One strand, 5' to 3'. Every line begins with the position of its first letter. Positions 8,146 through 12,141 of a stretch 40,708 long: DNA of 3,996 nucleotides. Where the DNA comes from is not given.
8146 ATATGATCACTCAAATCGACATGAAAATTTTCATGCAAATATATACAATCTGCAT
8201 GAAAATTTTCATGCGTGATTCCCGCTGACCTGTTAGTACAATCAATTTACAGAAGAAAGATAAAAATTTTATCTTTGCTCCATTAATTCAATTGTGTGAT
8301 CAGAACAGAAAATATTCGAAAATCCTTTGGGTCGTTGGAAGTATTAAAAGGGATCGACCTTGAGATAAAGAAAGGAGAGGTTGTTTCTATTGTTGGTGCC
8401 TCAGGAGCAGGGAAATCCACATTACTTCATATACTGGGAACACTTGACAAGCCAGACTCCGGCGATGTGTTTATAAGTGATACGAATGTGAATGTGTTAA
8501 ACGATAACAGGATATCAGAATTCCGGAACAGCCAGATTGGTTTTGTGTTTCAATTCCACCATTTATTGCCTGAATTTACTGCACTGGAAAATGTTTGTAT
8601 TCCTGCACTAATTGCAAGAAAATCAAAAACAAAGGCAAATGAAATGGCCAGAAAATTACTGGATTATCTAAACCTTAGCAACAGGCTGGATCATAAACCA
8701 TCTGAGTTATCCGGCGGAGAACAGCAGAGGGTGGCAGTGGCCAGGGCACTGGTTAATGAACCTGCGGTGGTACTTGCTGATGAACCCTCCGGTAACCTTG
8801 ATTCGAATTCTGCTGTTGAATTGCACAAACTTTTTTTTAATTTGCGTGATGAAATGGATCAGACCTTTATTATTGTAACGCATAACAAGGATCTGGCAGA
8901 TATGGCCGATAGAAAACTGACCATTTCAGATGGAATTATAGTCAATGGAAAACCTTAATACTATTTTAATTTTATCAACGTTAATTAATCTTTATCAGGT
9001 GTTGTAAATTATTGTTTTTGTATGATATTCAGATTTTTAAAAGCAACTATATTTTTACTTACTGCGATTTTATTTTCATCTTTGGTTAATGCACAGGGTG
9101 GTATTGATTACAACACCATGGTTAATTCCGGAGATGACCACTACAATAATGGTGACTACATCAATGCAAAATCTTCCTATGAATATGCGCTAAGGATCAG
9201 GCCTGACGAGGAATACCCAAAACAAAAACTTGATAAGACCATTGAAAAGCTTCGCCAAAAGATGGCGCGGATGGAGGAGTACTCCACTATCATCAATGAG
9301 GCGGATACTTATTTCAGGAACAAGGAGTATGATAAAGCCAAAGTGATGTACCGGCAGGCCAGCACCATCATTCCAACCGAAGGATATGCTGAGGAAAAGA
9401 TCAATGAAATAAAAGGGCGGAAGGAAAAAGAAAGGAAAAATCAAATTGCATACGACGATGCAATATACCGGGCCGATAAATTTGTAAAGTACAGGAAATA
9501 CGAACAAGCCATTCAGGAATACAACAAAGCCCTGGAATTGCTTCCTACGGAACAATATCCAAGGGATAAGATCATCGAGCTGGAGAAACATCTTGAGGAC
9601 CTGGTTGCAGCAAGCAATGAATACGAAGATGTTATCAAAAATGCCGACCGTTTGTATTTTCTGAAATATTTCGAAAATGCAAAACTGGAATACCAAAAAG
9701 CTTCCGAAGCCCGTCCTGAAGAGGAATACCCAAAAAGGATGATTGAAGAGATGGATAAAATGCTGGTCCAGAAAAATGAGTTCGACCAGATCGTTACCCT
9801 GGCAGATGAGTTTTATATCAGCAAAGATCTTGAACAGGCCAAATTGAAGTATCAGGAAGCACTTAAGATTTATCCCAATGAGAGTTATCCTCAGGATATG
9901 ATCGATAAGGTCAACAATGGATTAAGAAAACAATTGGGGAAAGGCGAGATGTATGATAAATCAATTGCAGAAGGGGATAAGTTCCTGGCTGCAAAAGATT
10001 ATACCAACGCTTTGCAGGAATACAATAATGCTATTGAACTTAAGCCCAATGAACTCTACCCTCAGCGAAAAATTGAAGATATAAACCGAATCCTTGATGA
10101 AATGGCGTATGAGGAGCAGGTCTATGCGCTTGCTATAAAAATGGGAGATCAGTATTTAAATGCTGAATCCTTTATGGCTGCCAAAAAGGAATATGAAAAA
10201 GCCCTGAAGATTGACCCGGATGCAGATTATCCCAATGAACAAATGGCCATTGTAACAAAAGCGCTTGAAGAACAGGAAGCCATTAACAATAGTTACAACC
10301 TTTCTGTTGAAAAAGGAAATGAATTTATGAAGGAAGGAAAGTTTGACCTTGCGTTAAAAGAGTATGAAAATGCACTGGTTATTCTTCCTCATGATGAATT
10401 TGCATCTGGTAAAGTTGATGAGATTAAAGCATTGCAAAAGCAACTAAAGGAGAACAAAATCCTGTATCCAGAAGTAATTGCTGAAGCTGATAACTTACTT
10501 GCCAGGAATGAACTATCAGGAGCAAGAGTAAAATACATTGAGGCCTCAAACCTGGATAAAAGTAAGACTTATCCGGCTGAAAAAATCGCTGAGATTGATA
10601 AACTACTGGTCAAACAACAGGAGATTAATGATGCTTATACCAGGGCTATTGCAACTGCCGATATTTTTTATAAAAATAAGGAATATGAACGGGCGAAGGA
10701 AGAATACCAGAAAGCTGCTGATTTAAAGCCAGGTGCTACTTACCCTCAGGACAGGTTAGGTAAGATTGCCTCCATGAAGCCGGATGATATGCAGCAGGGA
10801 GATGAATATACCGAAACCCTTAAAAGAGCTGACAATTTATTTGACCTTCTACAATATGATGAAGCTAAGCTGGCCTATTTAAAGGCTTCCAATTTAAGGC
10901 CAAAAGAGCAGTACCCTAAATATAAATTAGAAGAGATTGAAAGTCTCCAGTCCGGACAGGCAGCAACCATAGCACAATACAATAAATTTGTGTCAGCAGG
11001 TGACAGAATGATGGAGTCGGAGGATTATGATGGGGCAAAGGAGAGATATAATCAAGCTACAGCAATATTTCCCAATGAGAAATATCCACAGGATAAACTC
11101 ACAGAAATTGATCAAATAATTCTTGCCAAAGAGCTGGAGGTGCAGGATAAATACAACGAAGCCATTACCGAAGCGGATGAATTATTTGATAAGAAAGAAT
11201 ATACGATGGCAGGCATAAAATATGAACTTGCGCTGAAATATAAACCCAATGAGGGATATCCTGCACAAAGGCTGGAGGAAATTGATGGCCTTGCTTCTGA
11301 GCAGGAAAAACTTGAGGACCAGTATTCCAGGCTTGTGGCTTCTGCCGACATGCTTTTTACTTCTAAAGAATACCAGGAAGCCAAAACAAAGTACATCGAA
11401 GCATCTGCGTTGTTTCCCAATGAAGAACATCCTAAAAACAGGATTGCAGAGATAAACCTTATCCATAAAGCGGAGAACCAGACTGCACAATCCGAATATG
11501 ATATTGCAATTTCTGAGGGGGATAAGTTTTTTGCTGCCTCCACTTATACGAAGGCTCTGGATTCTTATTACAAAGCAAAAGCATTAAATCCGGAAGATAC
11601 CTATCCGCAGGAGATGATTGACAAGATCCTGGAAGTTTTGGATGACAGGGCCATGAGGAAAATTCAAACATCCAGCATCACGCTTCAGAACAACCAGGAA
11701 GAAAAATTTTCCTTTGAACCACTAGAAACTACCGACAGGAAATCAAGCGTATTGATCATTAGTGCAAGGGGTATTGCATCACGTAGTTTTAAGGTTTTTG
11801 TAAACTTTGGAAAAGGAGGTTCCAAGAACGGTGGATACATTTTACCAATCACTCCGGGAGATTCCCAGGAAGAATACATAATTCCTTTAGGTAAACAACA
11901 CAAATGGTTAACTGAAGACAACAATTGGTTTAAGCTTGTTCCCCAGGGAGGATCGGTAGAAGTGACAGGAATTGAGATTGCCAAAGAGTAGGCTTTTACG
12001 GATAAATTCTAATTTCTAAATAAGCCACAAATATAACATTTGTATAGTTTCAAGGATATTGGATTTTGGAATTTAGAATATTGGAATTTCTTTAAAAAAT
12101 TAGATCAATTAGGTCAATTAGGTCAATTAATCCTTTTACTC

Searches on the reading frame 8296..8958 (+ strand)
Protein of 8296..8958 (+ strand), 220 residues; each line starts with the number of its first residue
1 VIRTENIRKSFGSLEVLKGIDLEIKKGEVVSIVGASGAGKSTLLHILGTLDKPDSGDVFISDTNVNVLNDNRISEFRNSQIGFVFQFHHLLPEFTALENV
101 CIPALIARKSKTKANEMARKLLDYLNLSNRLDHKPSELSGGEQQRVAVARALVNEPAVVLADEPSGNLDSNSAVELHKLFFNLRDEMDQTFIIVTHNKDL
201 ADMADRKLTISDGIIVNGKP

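Call 6: search_protein_families(library=pfam, proteins=[window:8296-8958:+])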
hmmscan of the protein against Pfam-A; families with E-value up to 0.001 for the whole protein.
window:8296-8958:+ (220 aa): 3 families
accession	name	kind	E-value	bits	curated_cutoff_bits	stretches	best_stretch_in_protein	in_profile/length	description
PF00005.33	ABC_tran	-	1.5e-34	120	25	1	17-165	1-136/137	ABC transporter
PF02463.25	SMC_N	-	5e-07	29.8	40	1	28-210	25-211/220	RecF/RecN/SMC N terminal domain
PF13555.12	AAA_29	-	0.00057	20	27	0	21-44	16-39/61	P-loop containing region of AAA domain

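Call 44: search_protein_families(library=ncbifam, proteins=[window:8296-8958:+], max_evalue=0.00001)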
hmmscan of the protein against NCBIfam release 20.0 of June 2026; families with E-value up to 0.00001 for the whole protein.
window:8296-8958:+ (220 aa): 189 families (the best 25 are shown)
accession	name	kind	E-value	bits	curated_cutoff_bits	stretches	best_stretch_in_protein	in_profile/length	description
TIGR02211.1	LolD_lipo_ex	equivalog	4e-85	284.8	307.75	1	2-216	2-220/221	lipoprotein-releasing ABC transporter ATP-binding protein LolD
NF008639.0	PRK11629.1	equivalog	1.9e-69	233.7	360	1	14-215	23-224/234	lipoprotein-releasing ABC transporter ATP-binding protein LolD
NF007826.0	PRK10535.1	equivalog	4.7e-64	216.8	966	1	5-218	8-224/648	macrolide ABC transporter ATP-binding protein/permease MacB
TIGR03608.1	L_ocin_972_ABC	subfamily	4e-59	199.5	254.85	1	5-210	2-206/206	putative bacteriocin export ABC transporter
NF007879.0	PRK10584.1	equivalog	6.8e-59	199.3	336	1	13-215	22-224/228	putative ABC transporter ATP-binding protein YbbA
TIGR02673.1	FtsE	equivalog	6.8e-58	195.8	264.85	1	1-211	1-211/214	cell division ATP-binding protein FtsE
TIGR02982.1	heterocyst_DevA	subfamily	2.9e-54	184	295.8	1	15-215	19-219/220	ABC exporter ATP-binding subunit, DevA family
NF038007.1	ABC_ATP_DarD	equivalog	6.1e-53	179.5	375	1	14-214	18-217/218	darobactin export ABC transporter ATP-binding protein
NF007027.0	PRK09493.1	equivalog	9.7e-52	175.7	379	1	1-216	1-215/240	glutamine ABC transporter ATP-binding protein GlnQ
NF008428.0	PRK11264.1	equivalog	9.3e-50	169.2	406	1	1-217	3-224/250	L-cystine ABC transporter ATP-binding protein TcyN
NF040933.2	ABC_arch_GlcV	equivalog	2e-49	168.4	450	1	2-216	3-221/357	glucose ABC transporter ATP-binding protein GlcV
TIGR02315.1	ABC_phnC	equivalog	5.4e-49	166.8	266.1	1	1-216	1-225/243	phosphonate ABC transporter ATP-binding protein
TIGR00968.1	3a0106s01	subfamily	2.4e-48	164.7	342.75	1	2-215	1-209/237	sulfate ABC transporter ATP-binding protein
TIGR03265.1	PhnT2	equivalog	6e-46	157.3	457.7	1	2-215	5-213/353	putative 2-aminoethylphosphonate ABC transporter ATP-binding protein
NF043075.1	MMSYN1_0197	equivalog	7.5e-45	153.3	550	1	2-215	3-211/341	spermidine/putrescine ABC transporter ATP-binding protein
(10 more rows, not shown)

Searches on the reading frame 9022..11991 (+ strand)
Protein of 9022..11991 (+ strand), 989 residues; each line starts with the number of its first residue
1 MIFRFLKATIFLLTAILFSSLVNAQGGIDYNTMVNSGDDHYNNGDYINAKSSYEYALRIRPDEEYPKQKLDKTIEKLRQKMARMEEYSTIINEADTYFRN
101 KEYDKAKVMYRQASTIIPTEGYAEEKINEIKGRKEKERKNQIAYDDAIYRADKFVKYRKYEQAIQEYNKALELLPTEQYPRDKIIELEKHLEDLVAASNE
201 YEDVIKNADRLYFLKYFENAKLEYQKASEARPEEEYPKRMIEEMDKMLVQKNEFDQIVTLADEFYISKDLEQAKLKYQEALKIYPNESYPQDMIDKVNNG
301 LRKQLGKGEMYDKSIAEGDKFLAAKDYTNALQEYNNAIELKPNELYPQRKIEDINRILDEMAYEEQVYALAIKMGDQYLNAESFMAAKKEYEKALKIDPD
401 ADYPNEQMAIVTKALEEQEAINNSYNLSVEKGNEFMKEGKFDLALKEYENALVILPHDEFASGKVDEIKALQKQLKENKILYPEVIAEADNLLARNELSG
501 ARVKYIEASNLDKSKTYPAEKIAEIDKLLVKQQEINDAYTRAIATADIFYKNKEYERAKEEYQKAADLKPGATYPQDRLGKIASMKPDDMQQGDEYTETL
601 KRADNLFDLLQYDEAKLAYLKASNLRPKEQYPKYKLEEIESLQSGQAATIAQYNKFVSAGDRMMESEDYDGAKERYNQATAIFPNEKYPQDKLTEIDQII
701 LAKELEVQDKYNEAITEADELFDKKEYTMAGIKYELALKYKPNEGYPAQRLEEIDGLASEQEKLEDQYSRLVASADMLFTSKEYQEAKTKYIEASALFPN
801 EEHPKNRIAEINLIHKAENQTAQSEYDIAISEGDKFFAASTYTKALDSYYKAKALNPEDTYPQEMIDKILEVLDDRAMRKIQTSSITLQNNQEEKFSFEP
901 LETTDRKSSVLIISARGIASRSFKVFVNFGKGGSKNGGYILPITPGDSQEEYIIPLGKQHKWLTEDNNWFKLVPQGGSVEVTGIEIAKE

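Call 6: search_protein_families(library=pfam, proteins=[window:9022-11991:+])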
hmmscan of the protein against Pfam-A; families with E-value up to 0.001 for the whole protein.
window:9022-11991:+ (989 aa): 8 families
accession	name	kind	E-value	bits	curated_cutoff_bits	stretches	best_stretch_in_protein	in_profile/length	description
PF07719.23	TPR_2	-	5.2e-31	104.6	27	0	546-571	8-33/34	Tetratricopeptide repeat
PF13414.12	TPR_11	-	7.5e-23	80.4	26.8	0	318-343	1-26/42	TPR repeat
PF00515.34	TPR_1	-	2.6e-20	71.8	27.8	0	431-458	7-34/34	Tetratricopeptide repeat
PF13181.12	TPR_8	-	1.8e-13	49.9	25.7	0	91-118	5-32/34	Tetratricopeptide repeat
PF13428.12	TPR_14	-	1.4e-11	44.3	23.5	0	372-403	5-36/44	Tetratricopeptide repeat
PF13424.12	TPR_12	-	5.5e-09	36.5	30.1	0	92-116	8-32/77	Tetratricopeptide repeat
PF13432.12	TPR_16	-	4.5e-06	27.4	32.7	0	544-572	36-64/65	Tetratricopeptide repeat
PF14559.12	TPR_19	-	7e-06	26.7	25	0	322-343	2-23/68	Tetratricopeptide repeat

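Call 44: search_protein_families(library=ncbifam, proteins=[window:9022-11991:+], max_evalue=0.00001)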
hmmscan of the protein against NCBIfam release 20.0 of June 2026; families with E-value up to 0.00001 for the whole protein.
window:9022-11991:+ (989 aa): 3 families
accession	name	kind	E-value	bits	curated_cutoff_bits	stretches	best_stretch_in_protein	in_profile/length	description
NF042912.1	Amuc_1098_fam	equivalog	1e-15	56.9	750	0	241-399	28-186/805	Amuc_1098 family type IV pilus outer membrane protein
NF040658.1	Myxo_OME_TraC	equivalog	3.8e-13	49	500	0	425-524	34-124/602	outer membrane exchange accessory lipoprotein TraC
NF008520.0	PRK11447.1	equivalog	4.6e-07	28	858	0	366-428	349-411/1157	cellulose synthase complex outer membrane protein BcsC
